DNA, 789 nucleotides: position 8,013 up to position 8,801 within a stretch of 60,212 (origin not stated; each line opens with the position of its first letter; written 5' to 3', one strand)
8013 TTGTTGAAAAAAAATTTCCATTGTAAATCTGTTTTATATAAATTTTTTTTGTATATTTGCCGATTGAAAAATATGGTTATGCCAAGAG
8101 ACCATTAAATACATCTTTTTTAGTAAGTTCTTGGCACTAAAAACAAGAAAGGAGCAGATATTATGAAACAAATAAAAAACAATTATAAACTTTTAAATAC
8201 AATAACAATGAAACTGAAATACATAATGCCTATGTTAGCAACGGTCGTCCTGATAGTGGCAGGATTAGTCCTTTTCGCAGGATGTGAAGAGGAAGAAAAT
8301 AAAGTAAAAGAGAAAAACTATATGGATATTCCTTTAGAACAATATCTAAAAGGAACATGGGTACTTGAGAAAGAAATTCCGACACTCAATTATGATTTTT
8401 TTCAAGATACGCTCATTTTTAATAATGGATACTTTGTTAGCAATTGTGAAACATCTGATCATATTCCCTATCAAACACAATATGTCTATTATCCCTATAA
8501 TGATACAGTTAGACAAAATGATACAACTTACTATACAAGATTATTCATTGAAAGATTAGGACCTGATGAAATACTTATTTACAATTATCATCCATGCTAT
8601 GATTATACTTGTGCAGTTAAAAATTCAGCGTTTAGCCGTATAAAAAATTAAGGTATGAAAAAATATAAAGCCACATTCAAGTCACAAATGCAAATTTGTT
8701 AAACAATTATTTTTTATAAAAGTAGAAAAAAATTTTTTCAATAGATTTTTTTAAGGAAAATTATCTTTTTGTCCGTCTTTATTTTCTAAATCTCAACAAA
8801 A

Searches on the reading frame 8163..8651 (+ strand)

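Call 103: search_protein_families(library=pfam, proteins=[window:8163-8651:+], max_evalue=0.001)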
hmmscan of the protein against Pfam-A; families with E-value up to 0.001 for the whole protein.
window:8163-8651:+ (162 aa): 1 family
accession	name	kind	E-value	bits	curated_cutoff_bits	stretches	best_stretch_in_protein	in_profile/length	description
PF18895.5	T4SS_pilin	-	0.00052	20.5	26.6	1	9-50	7-49/71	Type IV secretion system pilin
